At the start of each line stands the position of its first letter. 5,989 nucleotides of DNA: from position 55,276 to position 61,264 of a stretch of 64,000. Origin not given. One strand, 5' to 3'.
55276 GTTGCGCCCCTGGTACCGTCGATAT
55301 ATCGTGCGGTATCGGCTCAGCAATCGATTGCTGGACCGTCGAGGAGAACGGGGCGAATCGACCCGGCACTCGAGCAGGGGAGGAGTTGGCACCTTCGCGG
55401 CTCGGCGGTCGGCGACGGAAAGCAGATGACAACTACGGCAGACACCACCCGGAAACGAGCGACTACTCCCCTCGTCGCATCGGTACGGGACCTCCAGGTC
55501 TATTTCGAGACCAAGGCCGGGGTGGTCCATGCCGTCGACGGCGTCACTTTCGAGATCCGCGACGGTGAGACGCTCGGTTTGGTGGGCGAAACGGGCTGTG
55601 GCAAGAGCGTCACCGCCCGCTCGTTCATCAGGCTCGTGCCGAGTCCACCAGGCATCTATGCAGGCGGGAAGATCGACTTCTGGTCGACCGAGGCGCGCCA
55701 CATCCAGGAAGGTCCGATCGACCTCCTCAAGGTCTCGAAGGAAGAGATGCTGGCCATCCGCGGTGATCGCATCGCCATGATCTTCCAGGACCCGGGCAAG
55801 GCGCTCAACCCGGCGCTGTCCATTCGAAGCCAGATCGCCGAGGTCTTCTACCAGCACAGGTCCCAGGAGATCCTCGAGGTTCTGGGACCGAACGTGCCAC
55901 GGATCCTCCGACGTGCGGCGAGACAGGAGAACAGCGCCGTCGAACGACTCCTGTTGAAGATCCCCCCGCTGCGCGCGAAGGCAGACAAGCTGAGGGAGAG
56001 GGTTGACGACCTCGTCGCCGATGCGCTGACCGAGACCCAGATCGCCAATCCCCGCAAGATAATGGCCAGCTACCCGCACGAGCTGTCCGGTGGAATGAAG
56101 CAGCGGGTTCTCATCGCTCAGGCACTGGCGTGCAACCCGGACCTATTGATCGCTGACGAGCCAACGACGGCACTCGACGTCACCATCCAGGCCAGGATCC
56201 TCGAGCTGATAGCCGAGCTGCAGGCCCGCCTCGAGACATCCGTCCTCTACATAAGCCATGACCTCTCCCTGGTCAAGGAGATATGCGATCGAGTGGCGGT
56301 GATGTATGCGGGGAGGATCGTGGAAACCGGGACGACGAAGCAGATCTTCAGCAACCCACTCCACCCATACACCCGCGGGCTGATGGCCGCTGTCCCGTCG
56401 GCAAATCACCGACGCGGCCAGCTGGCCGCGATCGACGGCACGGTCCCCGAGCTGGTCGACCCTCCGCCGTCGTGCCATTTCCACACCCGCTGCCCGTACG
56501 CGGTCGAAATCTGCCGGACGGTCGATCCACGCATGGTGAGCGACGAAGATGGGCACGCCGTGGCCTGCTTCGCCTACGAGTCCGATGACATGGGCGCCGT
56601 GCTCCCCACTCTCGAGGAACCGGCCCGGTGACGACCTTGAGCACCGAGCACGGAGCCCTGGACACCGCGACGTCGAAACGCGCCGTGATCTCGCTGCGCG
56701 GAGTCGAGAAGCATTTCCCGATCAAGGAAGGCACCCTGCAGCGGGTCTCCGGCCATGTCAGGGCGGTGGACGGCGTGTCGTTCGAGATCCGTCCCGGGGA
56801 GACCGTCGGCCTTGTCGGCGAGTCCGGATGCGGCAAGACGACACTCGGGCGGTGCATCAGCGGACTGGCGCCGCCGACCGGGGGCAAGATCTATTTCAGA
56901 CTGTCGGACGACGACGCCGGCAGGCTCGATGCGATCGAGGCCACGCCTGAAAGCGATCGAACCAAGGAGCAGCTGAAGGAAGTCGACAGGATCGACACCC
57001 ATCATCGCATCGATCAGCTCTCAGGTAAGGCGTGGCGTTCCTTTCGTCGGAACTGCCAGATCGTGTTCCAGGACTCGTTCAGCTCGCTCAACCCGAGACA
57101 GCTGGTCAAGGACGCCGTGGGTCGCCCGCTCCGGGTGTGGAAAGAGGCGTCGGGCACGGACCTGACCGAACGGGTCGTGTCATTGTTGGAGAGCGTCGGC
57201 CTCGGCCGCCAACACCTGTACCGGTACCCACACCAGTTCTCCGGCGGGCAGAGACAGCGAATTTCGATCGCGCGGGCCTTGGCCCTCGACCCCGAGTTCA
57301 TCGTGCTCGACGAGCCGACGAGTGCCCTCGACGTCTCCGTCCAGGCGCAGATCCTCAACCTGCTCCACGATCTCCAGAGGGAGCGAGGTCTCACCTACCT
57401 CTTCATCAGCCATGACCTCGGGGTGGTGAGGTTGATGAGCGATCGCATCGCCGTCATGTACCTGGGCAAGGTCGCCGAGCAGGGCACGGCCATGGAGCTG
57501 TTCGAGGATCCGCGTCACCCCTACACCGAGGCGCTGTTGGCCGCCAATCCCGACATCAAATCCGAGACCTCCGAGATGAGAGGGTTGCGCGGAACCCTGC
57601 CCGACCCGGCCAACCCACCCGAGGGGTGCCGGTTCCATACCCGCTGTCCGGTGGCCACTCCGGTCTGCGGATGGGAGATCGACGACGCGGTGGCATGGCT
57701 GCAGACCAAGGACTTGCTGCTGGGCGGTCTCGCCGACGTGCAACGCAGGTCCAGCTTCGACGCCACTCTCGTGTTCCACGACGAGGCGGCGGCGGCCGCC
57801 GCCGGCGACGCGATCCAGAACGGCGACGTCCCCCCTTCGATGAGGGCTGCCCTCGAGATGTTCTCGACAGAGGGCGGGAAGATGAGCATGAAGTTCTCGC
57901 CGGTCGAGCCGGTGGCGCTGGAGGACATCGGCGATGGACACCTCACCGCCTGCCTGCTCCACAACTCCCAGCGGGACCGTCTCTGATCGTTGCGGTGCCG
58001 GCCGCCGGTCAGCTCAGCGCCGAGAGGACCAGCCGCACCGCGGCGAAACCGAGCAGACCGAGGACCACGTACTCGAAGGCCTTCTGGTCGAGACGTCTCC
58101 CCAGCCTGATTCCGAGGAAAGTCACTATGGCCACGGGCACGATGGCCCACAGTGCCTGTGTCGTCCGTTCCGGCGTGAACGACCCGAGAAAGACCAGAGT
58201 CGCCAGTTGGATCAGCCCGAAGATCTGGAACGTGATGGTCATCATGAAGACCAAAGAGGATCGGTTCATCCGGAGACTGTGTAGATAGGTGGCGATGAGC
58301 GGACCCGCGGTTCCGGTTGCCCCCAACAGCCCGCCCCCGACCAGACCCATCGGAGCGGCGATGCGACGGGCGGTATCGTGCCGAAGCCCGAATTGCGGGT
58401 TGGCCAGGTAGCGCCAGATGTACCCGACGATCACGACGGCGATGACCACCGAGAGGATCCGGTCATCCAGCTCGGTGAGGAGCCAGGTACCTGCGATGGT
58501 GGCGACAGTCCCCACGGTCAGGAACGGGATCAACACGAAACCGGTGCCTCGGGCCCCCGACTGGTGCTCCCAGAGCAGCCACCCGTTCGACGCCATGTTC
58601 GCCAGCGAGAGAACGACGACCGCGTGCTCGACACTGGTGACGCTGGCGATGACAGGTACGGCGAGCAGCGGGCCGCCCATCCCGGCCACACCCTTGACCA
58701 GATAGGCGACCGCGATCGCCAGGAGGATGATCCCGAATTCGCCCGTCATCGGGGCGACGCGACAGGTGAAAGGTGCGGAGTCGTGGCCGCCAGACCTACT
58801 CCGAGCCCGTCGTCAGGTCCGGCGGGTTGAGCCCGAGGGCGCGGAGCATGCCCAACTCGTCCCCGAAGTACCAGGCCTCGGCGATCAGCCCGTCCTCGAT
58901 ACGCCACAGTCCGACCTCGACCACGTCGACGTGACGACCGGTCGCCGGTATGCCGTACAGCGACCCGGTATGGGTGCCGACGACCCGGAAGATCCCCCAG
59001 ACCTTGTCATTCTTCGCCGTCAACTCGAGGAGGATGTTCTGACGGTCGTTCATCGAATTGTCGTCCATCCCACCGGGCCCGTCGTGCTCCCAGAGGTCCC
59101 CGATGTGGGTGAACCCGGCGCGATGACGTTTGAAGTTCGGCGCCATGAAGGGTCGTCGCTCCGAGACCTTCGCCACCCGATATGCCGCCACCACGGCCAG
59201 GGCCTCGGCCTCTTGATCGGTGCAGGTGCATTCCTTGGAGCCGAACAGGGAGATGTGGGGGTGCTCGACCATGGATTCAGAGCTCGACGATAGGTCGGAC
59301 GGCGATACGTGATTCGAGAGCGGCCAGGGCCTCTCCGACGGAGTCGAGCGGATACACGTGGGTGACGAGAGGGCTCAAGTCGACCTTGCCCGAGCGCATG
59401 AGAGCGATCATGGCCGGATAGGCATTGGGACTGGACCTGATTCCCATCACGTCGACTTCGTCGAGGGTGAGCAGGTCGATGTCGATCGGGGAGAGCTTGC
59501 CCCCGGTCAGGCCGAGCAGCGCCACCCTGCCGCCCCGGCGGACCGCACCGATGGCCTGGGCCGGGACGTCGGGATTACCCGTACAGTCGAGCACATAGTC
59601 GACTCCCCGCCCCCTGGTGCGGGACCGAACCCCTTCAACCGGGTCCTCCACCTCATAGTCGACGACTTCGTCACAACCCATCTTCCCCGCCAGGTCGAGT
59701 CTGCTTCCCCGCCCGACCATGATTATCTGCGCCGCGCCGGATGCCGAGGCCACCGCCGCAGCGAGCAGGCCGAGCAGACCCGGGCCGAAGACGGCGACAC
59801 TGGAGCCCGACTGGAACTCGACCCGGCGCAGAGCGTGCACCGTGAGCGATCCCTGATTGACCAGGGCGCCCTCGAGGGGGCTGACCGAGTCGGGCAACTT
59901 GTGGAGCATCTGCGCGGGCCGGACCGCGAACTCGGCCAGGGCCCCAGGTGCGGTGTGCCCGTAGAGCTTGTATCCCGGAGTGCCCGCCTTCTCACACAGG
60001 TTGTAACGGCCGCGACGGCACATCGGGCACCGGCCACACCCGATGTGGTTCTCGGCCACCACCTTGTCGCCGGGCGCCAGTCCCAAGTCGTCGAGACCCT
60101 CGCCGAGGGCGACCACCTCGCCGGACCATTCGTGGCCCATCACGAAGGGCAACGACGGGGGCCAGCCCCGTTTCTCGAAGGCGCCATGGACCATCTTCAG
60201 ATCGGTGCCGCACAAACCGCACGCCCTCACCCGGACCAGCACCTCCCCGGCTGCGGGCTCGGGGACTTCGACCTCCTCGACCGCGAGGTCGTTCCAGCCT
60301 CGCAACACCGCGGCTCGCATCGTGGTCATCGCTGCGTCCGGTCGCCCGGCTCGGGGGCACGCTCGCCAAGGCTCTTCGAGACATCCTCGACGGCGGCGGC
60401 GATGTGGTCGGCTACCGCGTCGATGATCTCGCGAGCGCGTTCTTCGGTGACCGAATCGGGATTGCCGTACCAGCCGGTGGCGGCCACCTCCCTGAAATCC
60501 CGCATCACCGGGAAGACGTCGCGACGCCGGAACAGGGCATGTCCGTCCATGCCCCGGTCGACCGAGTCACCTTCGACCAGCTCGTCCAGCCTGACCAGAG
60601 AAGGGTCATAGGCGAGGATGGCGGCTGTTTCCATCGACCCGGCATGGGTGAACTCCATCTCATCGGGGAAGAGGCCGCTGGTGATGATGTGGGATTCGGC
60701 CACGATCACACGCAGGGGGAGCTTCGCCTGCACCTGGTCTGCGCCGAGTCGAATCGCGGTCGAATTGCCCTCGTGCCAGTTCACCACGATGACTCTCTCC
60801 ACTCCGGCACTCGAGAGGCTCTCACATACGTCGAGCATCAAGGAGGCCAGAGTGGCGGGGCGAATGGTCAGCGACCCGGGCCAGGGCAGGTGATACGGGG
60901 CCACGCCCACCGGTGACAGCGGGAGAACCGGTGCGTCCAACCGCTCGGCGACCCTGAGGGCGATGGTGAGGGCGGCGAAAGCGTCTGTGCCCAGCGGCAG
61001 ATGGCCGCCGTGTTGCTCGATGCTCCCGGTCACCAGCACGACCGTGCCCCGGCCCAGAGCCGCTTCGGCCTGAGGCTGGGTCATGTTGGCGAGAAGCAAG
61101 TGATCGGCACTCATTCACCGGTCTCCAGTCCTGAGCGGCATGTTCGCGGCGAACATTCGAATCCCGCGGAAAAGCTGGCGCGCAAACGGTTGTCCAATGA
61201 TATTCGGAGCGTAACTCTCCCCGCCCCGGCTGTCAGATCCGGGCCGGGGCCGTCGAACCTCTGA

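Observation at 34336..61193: One LacI-type palindrome (about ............) recurs in eight promoter gaps and links about 30 kb of hydrolase, oxidoreductase and transporter genes into a single cryptic regulon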

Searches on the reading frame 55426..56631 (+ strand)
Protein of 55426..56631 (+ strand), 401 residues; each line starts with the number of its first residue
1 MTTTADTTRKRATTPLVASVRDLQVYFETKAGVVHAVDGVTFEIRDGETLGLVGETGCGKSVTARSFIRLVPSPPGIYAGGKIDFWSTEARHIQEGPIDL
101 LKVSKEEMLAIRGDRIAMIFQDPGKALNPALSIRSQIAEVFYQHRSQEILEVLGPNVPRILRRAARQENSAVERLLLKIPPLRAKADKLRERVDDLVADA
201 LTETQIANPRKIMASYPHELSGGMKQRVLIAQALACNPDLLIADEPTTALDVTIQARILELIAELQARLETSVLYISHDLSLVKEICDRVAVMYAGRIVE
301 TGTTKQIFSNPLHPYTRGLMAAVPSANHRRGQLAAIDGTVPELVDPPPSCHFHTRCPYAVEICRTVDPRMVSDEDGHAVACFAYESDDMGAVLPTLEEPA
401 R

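Call 8: search_protein_families(library=pfam, proteins=[window:55426-56631:+])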
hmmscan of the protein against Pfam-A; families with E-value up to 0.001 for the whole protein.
window:55426-56631:+ (401 aa): 3 families
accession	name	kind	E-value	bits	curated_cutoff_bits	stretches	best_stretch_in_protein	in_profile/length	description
PF00005.33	ABC_tran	-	3.8e-24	86.3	25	1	38-248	2-137/137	ABC transporter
PF08352.17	oligo_HPY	-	3.4e-21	75.8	27.1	1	299-363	1-65/65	Oligopeptide/dipeptide transporter, C-terminal region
PF13304.12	AAA_21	-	6e-06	27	27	1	165-283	168-303/304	AAA domain, putative AbiEii toxin, Type IV TA system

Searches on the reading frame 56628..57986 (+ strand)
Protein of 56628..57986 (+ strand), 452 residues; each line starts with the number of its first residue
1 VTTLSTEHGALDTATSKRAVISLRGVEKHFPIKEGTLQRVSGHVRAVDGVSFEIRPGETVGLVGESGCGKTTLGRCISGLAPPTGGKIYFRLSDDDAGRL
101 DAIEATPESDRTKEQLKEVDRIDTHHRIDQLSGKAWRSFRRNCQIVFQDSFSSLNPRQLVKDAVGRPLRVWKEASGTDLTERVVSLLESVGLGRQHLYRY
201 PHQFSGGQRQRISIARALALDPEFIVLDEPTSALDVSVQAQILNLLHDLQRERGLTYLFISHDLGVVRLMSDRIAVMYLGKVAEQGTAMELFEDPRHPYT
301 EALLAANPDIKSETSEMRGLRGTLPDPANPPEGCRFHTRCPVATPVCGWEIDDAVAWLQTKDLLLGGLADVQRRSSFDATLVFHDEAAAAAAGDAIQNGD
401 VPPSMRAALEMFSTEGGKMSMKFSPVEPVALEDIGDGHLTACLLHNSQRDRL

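Call 8: search_protein_families(library=pfam, proteins=[window:56628-57986:+])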
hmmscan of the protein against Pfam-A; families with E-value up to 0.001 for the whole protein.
window:56628-57986:+ (452 aa): 4 families
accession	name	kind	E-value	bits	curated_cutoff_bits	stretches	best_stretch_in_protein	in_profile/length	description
PF00005.33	ABC_tran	-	1.4e-30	107.2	25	1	48-232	2-137/137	ABC transporter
PF08352.17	oligo_HPY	-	3.1e-19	69.5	27.1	1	284-347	2-65/65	Oligopeptide/dipeptide transporter, C-terminal region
PF13304.12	AAA_21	-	3.4e-07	31.1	27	1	198-267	232-303/304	AAA domain, putative AbiEii toxin, Type IV TA system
PF02463.25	SMC_N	-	0.00054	19.9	40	0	183-277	123-212/220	RecF/RecN/SMC N terminal domain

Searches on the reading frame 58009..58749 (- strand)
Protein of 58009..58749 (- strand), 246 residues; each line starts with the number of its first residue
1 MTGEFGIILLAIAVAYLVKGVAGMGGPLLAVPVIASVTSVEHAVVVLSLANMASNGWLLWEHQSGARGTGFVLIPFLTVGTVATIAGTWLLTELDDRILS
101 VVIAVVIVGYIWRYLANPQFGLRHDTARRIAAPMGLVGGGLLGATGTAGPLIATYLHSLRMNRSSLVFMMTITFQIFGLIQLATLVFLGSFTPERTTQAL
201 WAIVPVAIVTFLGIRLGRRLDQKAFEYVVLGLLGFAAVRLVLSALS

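Call 9: search_protein_families(library=pfam, proteins=[window:58009-58749:-])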
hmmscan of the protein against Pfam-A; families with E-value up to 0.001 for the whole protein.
window:58009-58749:- (246 aa): 1 family
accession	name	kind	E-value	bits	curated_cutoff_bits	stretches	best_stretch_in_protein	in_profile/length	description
PF01925.25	TauE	-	4.2e-23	82.7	32.6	1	8-240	1-237/237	Sulfite exporter TauE/SafE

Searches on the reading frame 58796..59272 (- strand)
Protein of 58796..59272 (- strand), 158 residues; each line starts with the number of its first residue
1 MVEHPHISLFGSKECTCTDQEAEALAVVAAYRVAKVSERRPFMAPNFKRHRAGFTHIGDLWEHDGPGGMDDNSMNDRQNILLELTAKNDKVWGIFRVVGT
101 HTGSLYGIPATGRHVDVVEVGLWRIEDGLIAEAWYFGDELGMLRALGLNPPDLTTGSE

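Call 9: search_protein_families(library=pfam, proteins=[window:58796-59272:-])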
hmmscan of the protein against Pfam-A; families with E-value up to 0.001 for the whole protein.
window:58796-59272:- (158 aa): 2 families
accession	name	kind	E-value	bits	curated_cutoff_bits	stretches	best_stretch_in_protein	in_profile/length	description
PF07366.18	SnoaL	-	2.5e-13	50.4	28.4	1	82-146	62-126/126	SnoaL-like polyketide cyclase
PF12680.13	SnoaL_2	-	5.4e-05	24.2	27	1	77-132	53-101/102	SnoaL-like domain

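Call 38: search_protein_families(library=ncbifam, proteins=[window:58796-59272:-], max_evalue=0.00001)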
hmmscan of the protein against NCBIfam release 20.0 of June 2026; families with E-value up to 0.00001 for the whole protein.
window:58796-59272:- (158 aa): 1 family
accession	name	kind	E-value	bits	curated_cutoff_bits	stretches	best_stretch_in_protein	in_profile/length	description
NF033407.1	SnoaL_meth_ester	subfamily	4.1e-06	26.6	200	1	88-150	74-136/144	SnoaL/DnrD family polyketide biosynthesis methyl ester cyclase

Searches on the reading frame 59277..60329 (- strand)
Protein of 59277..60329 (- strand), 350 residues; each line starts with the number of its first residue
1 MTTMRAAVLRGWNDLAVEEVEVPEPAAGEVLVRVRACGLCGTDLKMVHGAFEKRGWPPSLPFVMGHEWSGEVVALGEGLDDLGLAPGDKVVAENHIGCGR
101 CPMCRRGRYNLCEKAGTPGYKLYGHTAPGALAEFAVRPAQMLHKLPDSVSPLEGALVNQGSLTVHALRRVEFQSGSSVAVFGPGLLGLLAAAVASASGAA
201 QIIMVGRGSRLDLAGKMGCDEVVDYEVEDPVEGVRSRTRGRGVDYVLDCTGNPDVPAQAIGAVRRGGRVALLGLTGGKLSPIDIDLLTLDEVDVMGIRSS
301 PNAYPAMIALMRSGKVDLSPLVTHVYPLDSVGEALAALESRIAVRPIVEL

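Call 9: search_protein_families(library=pfam, proteins=[window:59277-60329:-])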
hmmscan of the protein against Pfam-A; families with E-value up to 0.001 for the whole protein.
window:59277-60329:- (350 aa): 4 families
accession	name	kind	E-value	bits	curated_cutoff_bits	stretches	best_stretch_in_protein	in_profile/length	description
PF08240.17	ADH_N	-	1.2e-29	103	23.5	1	27-147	2-104/104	Alcohol dehydrogenase GroES-like domain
PF00107.32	ADH_zinc_N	-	8.4e-26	90.9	31.8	1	186-311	2-127/129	Zinc-binding dehydrogenase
PF13602.12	ADH_zinc_N_2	-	2.1e-13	51.8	27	1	217-341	1-126/134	Zinc-binding dehydrogenase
PF16912.11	Glu_dehyd_C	-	1.3e-11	44.8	34.9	1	174-342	30-205/211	Glucose dehydrogenase C-terminus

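Call 38: search_protein_families(library=ncbifam, proteins=[window:59277-60329:-], max_evalue=0.00001)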
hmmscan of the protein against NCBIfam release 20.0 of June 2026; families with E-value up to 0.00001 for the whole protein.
window:59277-60329:- (350 aa): 22 families
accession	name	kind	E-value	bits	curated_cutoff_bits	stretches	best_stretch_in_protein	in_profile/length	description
TIGR00692.1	tdh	equivalog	2.7e-63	214.1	458.35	1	16-340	12-330/340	L-threonine 3-dehydrogenase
NF041097.1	keto_inos_dh_IolM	equivalog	1.4e-61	208.3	450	1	14-341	39-380/389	scyllo-inosose 3-dehydrogenase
NF003808.0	PRK05396.1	equivalog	2.5e-58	197.6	380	1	15-341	13-331/341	L-threonine 3-dehydrogenase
NF007489.0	PRK10083.1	equivalog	1e-41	143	376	1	4-339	1-324/339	Zn-dependent oxidoreductase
TIGR03989.1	Rxyl_3153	subfamily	4e-40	138.2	440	2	4-114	2-107/370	NDMA-dependent alcohol dehydrogenase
TIGR03451.1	mycoS_dep_FDH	equivalog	1.6e-39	135.8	512.9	1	15-350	14-358/358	S-(hydroxymethyl)mycothiol dehydrogenase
TIGR03366.1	HpnZ_proposed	hypoth_equivalog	1.2e-37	129.8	328.1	1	23-274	1-254/315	putative phosphonate catabolism associated alcohol dehydrogenase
NF010344.0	PRK13771.1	subfamily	2.2e-37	128.8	349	1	4-341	1-323/334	putative alcohol dehydrogenase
TIGR02818.1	adh_III_F_hyde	equivalog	2.2e-35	122.4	543.95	2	12-114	11-107/368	S-(hydroxymethyl)glutathione dehydrogenase/class III alcohol dehydrogenase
NF006940.0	PRK09422.1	equivalog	8e-35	120.4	344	1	4-296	1-282/338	alcohol dehydrogenase AdhP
TIGR02824.1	quinone_pig3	subfamily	1e-31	110.2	296.8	2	119-341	82-315/325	putative NAD(P)H quinone oxidoreductase, PIG3 family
TIGR02822.1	adh_fam_2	subfamily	1.4e-29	103.2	283.5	1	15-339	15-318/329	zinc-binding alcohol dehydrogenase family protein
NF041172.1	AcrlCoa_red_Thmprot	equivalog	3.4e-29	101.8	500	1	4-341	1-324/334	acryloyl-CoA reductase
NF007375.0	PRK09880.1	equivalog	6.7e-28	97.4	469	1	3-337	4-329/344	L-idonate 5-dehydrogenase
TIGR03201.1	dearomat_had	equivalog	8.9e-28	97.4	338.65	1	15-340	11-338/349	6-hydroxycyclohex-1-ene-1-carbonyl-CoA dehydrogenase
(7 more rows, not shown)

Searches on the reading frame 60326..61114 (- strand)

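Call 9: search_protein_families(library=pfam, proteins=[window:60326-61114:-])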
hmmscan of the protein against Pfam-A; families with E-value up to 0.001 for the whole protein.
window:60326-61114:- (262 aa): 1 family
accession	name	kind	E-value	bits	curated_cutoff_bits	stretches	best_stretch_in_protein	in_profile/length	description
PF02633.19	Creatininase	-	3e-56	190.9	31.3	1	9-242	1-238/238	Creatinine amidohydrolase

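Call 38: search_protein_families(library=ncbifam, proteins=[window:60326-61114:-], max_evalue=0.00001)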
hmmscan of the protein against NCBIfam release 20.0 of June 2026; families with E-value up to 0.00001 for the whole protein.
window:60326-61114:- (262 aa): 3 families
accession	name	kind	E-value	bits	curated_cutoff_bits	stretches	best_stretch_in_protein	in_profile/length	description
TIGR04448.1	creatininase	equivalog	4.3e-29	101.9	235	1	11-243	2-243/246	creatininase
TIGR03964.1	mycofact_creat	equivalog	1.1e-25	90.6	172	1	9-246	2-221/228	mycofactocin biosynthesis peptidyl-dipeptidase MftE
NF041098.2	diketo_inos_hlase_IolN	equivalog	5.4e-13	48.7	245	1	3-247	4-267/307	3-dehydro-scyllo-inosose hydrolase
